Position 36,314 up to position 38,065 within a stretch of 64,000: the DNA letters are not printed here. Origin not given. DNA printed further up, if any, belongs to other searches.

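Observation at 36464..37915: Single-polypeptide DNA methyltransferase-HNH nuclease fusion with no separate restriction gene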

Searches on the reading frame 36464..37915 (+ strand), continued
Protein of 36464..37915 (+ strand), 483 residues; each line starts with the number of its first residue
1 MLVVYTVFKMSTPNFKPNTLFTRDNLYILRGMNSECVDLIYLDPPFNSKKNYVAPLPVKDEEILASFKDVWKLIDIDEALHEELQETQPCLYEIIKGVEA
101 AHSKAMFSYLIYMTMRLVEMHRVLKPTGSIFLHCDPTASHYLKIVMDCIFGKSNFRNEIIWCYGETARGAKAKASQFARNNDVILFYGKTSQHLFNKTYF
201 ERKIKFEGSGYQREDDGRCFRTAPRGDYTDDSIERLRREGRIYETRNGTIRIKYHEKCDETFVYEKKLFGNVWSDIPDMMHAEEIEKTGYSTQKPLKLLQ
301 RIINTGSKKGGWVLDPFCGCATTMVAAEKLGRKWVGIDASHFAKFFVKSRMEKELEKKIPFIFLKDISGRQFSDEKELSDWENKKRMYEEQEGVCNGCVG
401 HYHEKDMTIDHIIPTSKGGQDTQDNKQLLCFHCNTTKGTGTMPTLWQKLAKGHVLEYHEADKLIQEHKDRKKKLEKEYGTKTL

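Call 37: find_related_loci(query=A1, collection=genome_contigs, flank=7000)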
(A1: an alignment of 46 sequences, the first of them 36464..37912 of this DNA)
Query A1 (483 aa) in genome_contigs; peptide patterns used: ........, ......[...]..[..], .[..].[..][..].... (x = any residue, [..] = any of these).
600 stretches matched a pattern (row limit reached: there are more); 593 encode a relative of the query (tblastn E <= 1e-3); the best 80 are kept; 80 distinct loci.
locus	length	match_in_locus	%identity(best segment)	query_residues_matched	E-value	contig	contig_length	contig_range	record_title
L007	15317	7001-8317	43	3-462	1e-114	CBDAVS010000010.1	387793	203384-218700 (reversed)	MAG: uncultured Rhodobacter sp. isolate 0387c818-dba8-4a11-a5d3-952c4dc739e2 genome assembly, contig: contig_10, whole g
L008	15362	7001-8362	44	14-457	8e-112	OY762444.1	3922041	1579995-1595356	MAG: Dehalococcoidia bacterium isolate 1bd329a7-1418-4194-a07e-3fe2e7ca1f7c genome assembly, chromosome: 1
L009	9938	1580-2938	44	14-455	3e-110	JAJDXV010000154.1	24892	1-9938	MAG: Candidatus Poribacteria bacterium isolate jk18x27bins.53 k141_214441, whole genome shotgun sequence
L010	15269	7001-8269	44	9-450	3e-107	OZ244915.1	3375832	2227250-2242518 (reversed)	MAG: Paracoccaceae bacterium isolate 35235c0e-462a-4969-8d08-976f402ca879 genome assembly, chromosome: 1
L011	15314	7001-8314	44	14-449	2e-105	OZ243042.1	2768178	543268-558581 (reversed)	MAG: Candidatus Poriferihabitaceae bacterium isolate 49d6dd85-0fda-43e6-b460-8c6e23e76669 genome assembly, chromosome: 1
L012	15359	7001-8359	42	9-456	3e-105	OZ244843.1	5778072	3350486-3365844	MAG: Caldilineaceae bacterium isolate 612c1115-7bee-47f5-8639-a20ad7d78505 genome assembly, chromosome: 1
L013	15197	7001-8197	43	9-442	6e-105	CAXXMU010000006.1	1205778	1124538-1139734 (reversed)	MAG: Alphaproteobacteria bacterium isolate 52200dbb-96b0-4271-9d33-ac17574469e2 genome assembly, contig: contig_6, whole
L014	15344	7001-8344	44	18-451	1e-104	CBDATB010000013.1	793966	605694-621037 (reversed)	MAG: Flammeovirgaceae bacterium isolate 8627b255-c6ab-4fc8-b49c-5698da743035 genome assembly, contig: contig_13, whole g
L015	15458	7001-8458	41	10-455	2e-104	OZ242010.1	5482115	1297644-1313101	MAG: Candidatus Latescibacterota bacterium isolate 318c57a3-5c92-4b38-acc3-b9680ed3e2d2 genome assembly, chromosome: 1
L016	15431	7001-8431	39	14-457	1e-103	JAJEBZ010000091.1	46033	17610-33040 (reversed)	MAG: Candidatus Poribacteria bacterium isolate jk18x9bins.65 k141_213368, whole genome shotgun sequence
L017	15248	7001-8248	42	14-473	6e-102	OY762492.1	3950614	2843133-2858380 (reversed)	MAG: Candidatus Poribacteria bacterium isolate 99769213-57d3-4dda-a27c-563ac69bc0fb genome assembly, chromosome: 1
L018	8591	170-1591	41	13-449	8e-102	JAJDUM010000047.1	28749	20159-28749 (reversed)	MAG: Candidatus Poribacteria bacterium isolate jk18x1bzbins.78 k141_1452699, whole genome shotgun sequence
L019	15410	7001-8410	41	3-454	1e-101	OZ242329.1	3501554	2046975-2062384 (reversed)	MAG: Chloroflexota bacterium isolate 2b2caabe-c752-47ff-af95-c7664a5aabd3 genome assembly, chromosome: 1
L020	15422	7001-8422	40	13-449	9e-102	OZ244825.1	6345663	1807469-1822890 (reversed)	MAG: Candidatus Poribacteria bacterium isolate 9ee73198-b11f-455e-92bc-43fc746e3fb5 genome assembly, chromosome: 1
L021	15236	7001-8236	44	14-439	1e-101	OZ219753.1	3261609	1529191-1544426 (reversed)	MAG: Candidatus Poribacteria bacterium isolate 1eb63393-43b3-4ba7-aba7-ea4ddc7e67a3 genome assembly, chromosome: 4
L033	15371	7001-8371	41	10-455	9e-99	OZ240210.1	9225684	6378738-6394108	MAG: Candidatus Marinacidobacterales bacterium isolate 0d31ad60-220b-4e30-b965-f5e03541a285 genome assembly, chromosome:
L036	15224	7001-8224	43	12-450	6e-98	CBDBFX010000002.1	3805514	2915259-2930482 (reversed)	MAG: Arenicellales bacterium isolate c4146e73-4be1-4a34-b31a-2fb090582083 genome assembly, contig: contig_2, whole genom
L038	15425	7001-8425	40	13-449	1e-97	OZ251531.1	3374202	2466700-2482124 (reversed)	MAG: Dehalococcoidia bacterium isolate dbfc7836-c0f4-4258-ad9f-d4e7c961b2d4 genome assembly, chromosome: 1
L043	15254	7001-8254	40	8-463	5e-96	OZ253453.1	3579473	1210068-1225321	MAG: Dehalococcoidia bacterium isolate 43ccb18f-af08-49d2-9d38-583f6829fde5 genome assembly, chromosome: 1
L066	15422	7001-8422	37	12-442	5e-89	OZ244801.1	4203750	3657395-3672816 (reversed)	MAG: Phototrophicaceae bacterium isolate 9ab095b2-e58d-45e3-a73e-a8dbd3e9c5fd genome assembly, chromosome: 1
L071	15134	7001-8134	46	14-439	2e-107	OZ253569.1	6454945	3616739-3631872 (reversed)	MAG: Halioglobus sp. isolate bb56aa51-f25a-4d13-a50e-7265ea3c6a54 genome assembly, chromosome: 1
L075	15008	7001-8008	44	9-356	6e-82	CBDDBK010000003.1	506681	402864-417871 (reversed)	MAG: Flammeovirgaceae bacterium isolate 64983b94-c568-469d-9709-3c72167d8e3b genome assembly, contig: contig_3, whole ge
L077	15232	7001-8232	45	13-449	8e-88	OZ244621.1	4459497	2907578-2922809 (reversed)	MAG: uncultured Candidatus Binatia bacterium isolate 8f9fbfc1-36b4-40f3-a05a-ee2ffc03c637 genome assembly, chromosome: 1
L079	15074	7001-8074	41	10-355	2e-80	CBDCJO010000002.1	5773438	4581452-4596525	MAG: Candidatus Latescibacterota bacterium isolate e8a457ff-d6c0-45dd-8553-2519624e1a5f genome assembly, contig: contig_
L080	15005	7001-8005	44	18-351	3e-77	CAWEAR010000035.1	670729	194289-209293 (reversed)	MAG: uncultured delta proteobacterium isolate MFD01299.bin.2.104 genome assembly, contig: contig_37669, whole genome sho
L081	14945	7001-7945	42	9-354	3e-76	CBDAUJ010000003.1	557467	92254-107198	MAG: Arenicellales bacterium isolate d9931a99-d968-425b-8f46-6ba07adf8f38 genome assembly, contig: contig_3, whole genom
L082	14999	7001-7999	40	13-358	1e-75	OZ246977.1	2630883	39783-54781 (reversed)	MAG: Alphaproteobacteria bacterium isolate 7c62736b-e5c8-4c29-923d-774db4e2ed42 genome assembly, chromosome: 1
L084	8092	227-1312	40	18-353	1e-75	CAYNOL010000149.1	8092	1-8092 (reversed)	MAG TPA_asm: uncultured Ardenticatenaceae bacterium isolate SRP193661_co1_185 genome assembly, contig: NODE_8921_length_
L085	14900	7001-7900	41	8-355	2e-74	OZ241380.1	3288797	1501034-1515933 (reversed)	MAG: Arenicellales bacterium isolate 48bea495-cb59-4622-83a6-b71c21f957df genome assembly, chromosome: 1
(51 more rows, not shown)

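Call 41: search_protein_families(library=pfam, proteins=[L071:6072-6989:+, L008:9497-10249:-, L036:1844-2926:-, L007:8883-9929:+, L033:6288-7004:+, L011:8372-9100:+, L009:658-1491:+, L077:1201-2154:-, L066:1745-2650:+, L003:5852-7150:+], max_evalue=0.001)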
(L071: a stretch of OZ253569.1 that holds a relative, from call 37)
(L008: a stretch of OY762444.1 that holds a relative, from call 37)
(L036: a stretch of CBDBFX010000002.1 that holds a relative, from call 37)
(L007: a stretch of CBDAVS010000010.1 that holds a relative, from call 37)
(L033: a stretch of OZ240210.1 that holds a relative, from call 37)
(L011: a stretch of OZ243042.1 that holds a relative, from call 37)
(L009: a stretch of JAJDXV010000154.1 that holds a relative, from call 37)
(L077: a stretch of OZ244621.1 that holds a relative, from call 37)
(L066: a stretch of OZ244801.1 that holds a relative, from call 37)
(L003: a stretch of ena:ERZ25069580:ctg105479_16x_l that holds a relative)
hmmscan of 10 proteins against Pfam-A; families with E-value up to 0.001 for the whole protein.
L071:6072-6989:+ (305 aa): 2 families
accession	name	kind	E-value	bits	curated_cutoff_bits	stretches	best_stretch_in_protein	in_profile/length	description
PF12762.13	DDE_Tnp_IS1595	-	3.8e-46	157.3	27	1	127-274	1-153/153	ISXO2-like transposase domain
PF12760.12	Zn_ribbon_IS1595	-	6.6e-08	32.8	25.4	1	16-60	1-45/46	Transposase zinc-ribbon domain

L008:9497-10249:- (250 aa): 4 families
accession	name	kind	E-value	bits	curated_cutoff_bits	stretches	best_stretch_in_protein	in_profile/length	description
PF13561.12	adh_short_C2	-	1e-67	228.6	27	1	14-248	3-236/236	Enoyl-(Acyl carrier protein) reductase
PF00106.31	adh_short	-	1.6e-57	194.6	26.6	1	6-199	1-193/195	short chain dehydrogenase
PF08659.16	KR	-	5.2e-11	43.2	22.6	1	8-158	3-152/180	KR domain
PF01370.27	Epimerase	-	0.00066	19.6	20.9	1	9-153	2-126/240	NAD dependent epimerase/dehydratase family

L036:1844-2926:- (360 aa): 4 families
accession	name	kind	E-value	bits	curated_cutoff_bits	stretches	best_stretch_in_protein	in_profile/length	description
PF00005.33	ABC_tran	-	3.9e-37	128.3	25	1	20-162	1-136/137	ABC transporter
PF08402.16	TOBE_2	-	3e-11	43.7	21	1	280-357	1-76/76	TOBE domain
PF02463.25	SMC_N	-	6.5e-05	22.9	40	1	23-212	18-218/220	RecF/RecN/SMC N terminal domain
PF13401.12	AAA_22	-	0.00055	20.7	27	0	30-160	5-92/130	AAA domain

L007:8883-9929:+ (348 aa): 6 families
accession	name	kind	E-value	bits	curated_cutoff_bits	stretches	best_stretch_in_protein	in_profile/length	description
PF08240.17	ADH_N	-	1.8e-23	83.2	23.5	1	45-150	1-104/104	Alcohol dehydrogenase GroES-like domain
PF00107.32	ADH_zinc_N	-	4.9e-10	39.9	31.8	1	192-305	1-126/129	Zinc-binding dehydrogenase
PF13602.12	ADH_zinc_N_2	-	2.9e-05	25.4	27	1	226-336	12-127/134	Zinc-binding dehydrogenase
PF16912.11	Glu_dehyd_C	-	0.00017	21.6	34.9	1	157-306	4-173/211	Glucose dehydrogenase C-terminus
PF01266.30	DAO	-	0.0002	21.4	27.9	1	185-215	2-31/353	FAD dependent oxidoreductase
PF07992.20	Pyr_redox_2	-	0.00093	19.1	26.1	0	183-216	143-175/291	Pyridine nucleotide-disulphide oxidoreductase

L033:6288-7004:+ (238 aa): 1 family
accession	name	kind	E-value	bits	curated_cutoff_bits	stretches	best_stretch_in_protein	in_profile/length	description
PF03400.19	DDE_Tnp_IS1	-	5.8e-06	27.1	24.1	0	139-179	84-124/131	IS1 transposase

L011:8372-9100:+ (242 aa): 2 families
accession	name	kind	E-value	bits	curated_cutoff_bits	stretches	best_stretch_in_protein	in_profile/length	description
PF01709.26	Transcrip_reg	-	8e-56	188.6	27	1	83-236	2-160/160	TACO1/YebC second and third domain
PF20772.2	TACO1_YebC_N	-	1.2e-31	109.4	36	1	5-76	1-73/73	TACO1/YebC protein N-terminal domain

L009:658-1491:+ (277 aa): 16 families
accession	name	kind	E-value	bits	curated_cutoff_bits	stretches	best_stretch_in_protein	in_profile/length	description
PF00515.34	TPR_1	-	3.1e-48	160.2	27.8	5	128-160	1-33/34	Tetratricopeptide repeat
PF13414.12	TPR_11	-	2.1e-43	146.2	26.8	4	36-74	4-42/42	TPR repeat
PF07719.23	TPR_2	-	9.2e-41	135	27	5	94-126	1-33/34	Tetratricopeptide repeat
PF13181.12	TPR_8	-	8.4e-34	113.3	25.7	2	230-261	1-32/34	Tetratricopeptide repeat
PF13431.12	TPR_17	-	1.2e-31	106.8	24.4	2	49-80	2-33/34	Tetratricopeptide repeat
PF13371.12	TPR_9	-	2.6e-24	85.4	35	2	211-274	10-70/73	Tetratricopeptide repeat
PF13424.12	TPR_12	-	1e-19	70.9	30.1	2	94-158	3-75/77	Tetratricopeptide repeat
PF13432.12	TPR_16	-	6.3e-18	65.3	32.7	1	31-90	2-61/65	Tetratricopeptide repeat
PF13428.12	TPR_14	-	3.3e-11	43.2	23.5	0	32-66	7-41/44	Tetratricopeptide repeat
PF13174.12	TPR_6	-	3.3e-10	40.3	26.3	0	231-257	1-27/33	Tetratricopeptide repeat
PF13374.12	TPR_10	-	8.3e-10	38.8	27.5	0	241-262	13-34/42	Tetratricopeptide repeat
PF03704.23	BTAD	-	1.1e-08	36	22.1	0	155-220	55-120/146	Bacterial transcriptional activator domain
PF14559.12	TPR_19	-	1.9e-08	35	25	1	36-81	1-46/68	Tetratricopeptide repeat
PF23914.1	TPR_CcmH_CycH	-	2.8e-05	24.4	42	0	139-228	61-153/158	Cytochrome c-type biogenesis protein H TPR domain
PF13176.12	TPR_7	-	0.00012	22.4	27.9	0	242-262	4-24/36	Tetratricopeptide repeat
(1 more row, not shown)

L077:1201-2154:- (317 aa): 2 families
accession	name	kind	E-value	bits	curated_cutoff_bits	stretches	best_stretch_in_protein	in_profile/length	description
PF00528.27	BPD_transp_1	-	7.6e-42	143.6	26.4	1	117-314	2-182/184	Binding-protein-dependent transport system inner membrane component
PF19300.4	BPD_transp_1_N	-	2.9e-15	56.9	23.8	1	1-105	1-114/114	Binding-prot-dependent transport system membrane comp, N-term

L066:1745-2650:+ (301 aa): 2 families
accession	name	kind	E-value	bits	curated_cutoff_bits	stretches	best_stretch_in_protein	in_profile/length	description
PF00528.27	BPD_transp_1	-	3.6e-38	131.6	26.4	1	117-300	1-183/184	Binding-protein-dependent transport system inner membrane component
PF12911.12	OppC_N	-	7.6e-15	55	23.9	1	27-76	7-53/53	N-terminal TM domain of oligopeptide transport permease C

L003:5852-7150:+ (432 aa): 0 families

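Call 47: search_protein_families(library=phrogs, proteins=[window:36464-37915:+], max_evalue=0.01)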
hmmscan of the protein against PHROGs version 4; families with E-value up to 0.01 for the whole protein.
window:36464-37915:+ (483 aa): 43 families (the best 25 are shown)
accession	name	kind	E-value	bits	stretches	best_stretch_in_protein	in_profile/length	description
phrog_67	-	other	2e-48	167.1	1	17-339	123-331/743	DNA methyltransferase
phrog_3008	-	other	1.5e-15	58.2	1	287-377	147-238/244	DNA methyltransferase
phrog_498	-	other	4.8e-15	56.1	1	118-348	262-418/633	DNA methyltransferase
phrog_6050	-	DNA, RNA and nucleotide metabolism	1.4e-12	48.1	1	382-442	301-362/402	HNH endonuclease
phrog_8660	-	DNA, RNA and nucleotide metabolism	4.7e-12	47.4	1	381-441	113-180/196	HNH endonuclease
phrog_338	-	DNA, RNA and nucleotide metabolism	5.8e-12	46.6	1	376-475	189-296/340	HNH endonuclease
phrog_2214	-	DNA, RNA and nucleotide metabolism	1.1e-10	42.3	1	375-451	176-250/429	HNH endonuclease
phrog_1035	-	DNA, RNA and nucleotide metabolism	1.3e-10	42.6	1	382-477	149-250/271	endonuclease VII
phrog_5718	-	DNA, RNA and nucleotide metabolism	1.7e-10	41.5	1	377-476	113-212/394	HNH endonuclease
phrog_2118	-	DNA, RNA and nucleotide metabolism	1.8e-10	41.9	1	381-453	165-237/301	HNH endonuclease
phrog_23085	-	unknown function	1.5e-09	38.6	1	286-354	40-109/138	-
phrog_18293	-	other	2.6e-09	38.1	1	282-356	38-112/119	methyltransferase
phrog_7785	-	DNA, RNA and nucleotide metabolism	1.5e-08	35.8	1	383-440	61-114/147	HNH endonuclease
phrog_18146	-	other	1.8e-08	34.7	1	296-384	55-150/452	DNA methyltransferase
phrog_6952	-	other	2.6e-08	34.9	1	292-339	116-163/181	DNA methyltransferase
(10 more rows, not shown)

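Call 55: predict_structure(alignment_id=A1)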
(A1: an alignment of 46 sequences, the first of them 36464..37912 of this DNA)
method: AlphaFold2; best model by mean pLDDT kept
length: 483 residues; sequences in the alignment: 46
mean_pLDDT: 86.0   pTM: 0.79
mean pLDDT of the five models: 86.0, 85.3, 84.7, 82.8, 82.8
residues with pLDDT >= 90: 267; 70-90: 170; 50-70: 33; < 50: 13
segments of 3 or more residues with pLDDT < 50: 1-6, 479-483
pLDDT, mean of each block of 10 residues (from residue 1): 49 92 91 94 81 75 70 75 82 93 92 94 95 93 94 91 68 66 95 90 92 92 93 95 94 94 92 89 82 90 96 91 95 94 87 87 83 58 87 94 94 77 83 90 90 92 87 65 36
secondary structure, 60 per line:
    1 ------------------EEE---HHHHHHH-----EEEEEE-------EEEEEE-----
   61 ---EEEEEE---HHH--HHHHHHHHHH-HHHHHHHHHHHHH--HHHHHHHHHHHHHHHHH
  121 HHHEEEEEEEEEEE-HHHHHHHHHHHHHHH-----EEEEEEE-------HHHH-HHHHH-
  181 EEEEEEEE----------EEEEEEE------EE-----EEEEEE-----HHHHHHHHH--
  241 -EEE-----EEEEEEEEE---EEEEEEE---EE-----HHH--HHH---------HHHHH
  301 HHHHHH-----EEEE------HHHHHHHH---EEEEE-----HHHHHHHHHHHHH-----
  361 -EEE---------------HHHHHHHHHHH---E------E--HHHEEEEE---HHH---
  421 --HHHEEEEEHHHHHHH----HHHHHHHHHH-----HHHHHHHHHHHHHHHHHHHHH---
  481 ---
elements in order: E19-21 H25-31 E37-42 E50-55 E64-69 H78-87 H89-101 H104-123 E124-134 H136-150 E156-162 H170-173 H175-179 E181-188 E199-205 E219-224 H230-238 E242-244 E250-258 E262-268 H296-306 E312-315 H322-329 E333-337 H343-355 E362-364 H380-390 E407-411 E426-430 H431-437 H442-451 H457-477

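Call 58: fold_search(model_id=the predicted structure, library=pdb)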
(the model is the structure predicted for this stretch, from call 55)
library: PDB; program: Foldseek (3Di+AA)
matches with E <= 10: 990; with E <= 0.001: 48
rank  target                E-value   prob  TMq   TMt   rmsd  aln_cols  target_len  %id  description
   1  6pbd_A                5.9e-15  1.00  0.39  0.53   8.9       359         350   18  DNA N6-Adenine Methyltransferase CcrM In Complex with Double-Stranded DNA Oligonucleotide Containing Its Recognition S (released 2019-10-23)
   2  6pbd_B                3.0e-14  1.00  0.39  0.55  10.7       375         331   18  DNA N6-Adenine Methyltransferase CcrM In Complex with Double-Stranded DNA Oligonucleotide Containing Its Recognition S (released 2019-10-23)
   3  4zcf_B                8.7e-14  1.00  0.43  0.35  10.6       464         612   16  Structural basis of asymmetric DNA methylation and ATP-triggered long-range diffusion by EcoP15I (released 2015-07-29)
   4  4zcf_A                9.3e-14  1.00  0.48  0.39   9.3       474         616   16  Structural basis of asymmetric DNA methylation and ATP-triggered long-range diffusion by EcoP15I (released 2015-07-29)
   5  9c3u_A                2.3e-13  1.00  0.39  0.73   8.9       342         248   19  Crystal structure of DNA N6-Adenine Methyltransferase M.BceJIV from Burkholderia cenocepacia in complex with duplex DN (released 2024-09-11)
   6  6k0w_A                4.5e-13  1.00  0.39  0.35  12.6       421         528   19  DNA methyltransferase in complex with sinefungin (released 2019-12-11)
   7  8urk_A                5.3e-13  1.00  0.39  0.72   9.1       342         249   20  Crystal structure of DNA N6-Adenine Methyltransferase M.BceJIV from Burkholderia cenocepacia in complex with duplex DN (released 2024-09-11)
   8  8s9m                  7.0e-13  1.00  0.37  0.70   9.7       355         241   20  DNA cytosine-N4 methyltransferase (residues 79-324) from the Bdelloid rotifer Adineta vaga (released 2023-08-02)
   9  1nw8                  1.1e-12  1.00  0.39  0.67   9.4       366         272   19  Structure of L72P mutant beta class N6-adenine DNA methyltransferase RsrI (released 2003-07-29)
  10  1g60_A                1.4e-12  1.00  0.37  0.72   8.7       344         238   19  Crystal Structure of Methyltransferase MboIIa (Moraxella bovis) (released 2002-05-01)
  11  8urk_D                2.4e-12  1.00  0.36  0.68   9.1       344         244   20  Crystal structure of DNA N6-Adenine Methyltransferase M.BceJIV from Burkholderia cenocepacia in complex with duplex DN (released 2024-09-11)
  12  9c3s_A                3.2e-12  1.00  0.38  0.70   9.3       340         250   19  Crystal structure of DNA N6-Adenine Methyltransferase M.BceJIV from Burkholderia cenocepacia in complex with duplex DN (released 2024-09-11)
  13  6k0w_B                5.0e-12  1.00  0.38  0.37  12.0       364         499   19  DNA methyltransferase in complex with sinefungin (released 2019-12-11)
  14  1nw6                  8.8e-12  1.00  0.41  0.70   8.0       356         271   18  Structure of the beta class N6-adenine DNA methyltransferase RsrI bound to sinefungin (released 2003-07-29)
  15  1g60_B                9.3e-12  1.00  0.37  0.74   8.2       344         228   19  Crystal Structure of Methyltransferase MboIIa (Moraxella bovis) (released 2002-05-01)
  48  4h9d_A                9.6e-04  1.00  0.11  0.51   8.8        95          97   23  Crystal Structure of Mn-dependent Gme HNH nicking endonuclease from Geobacter metallireducens GS-15, Northeast Structu (released 2012-10-10)
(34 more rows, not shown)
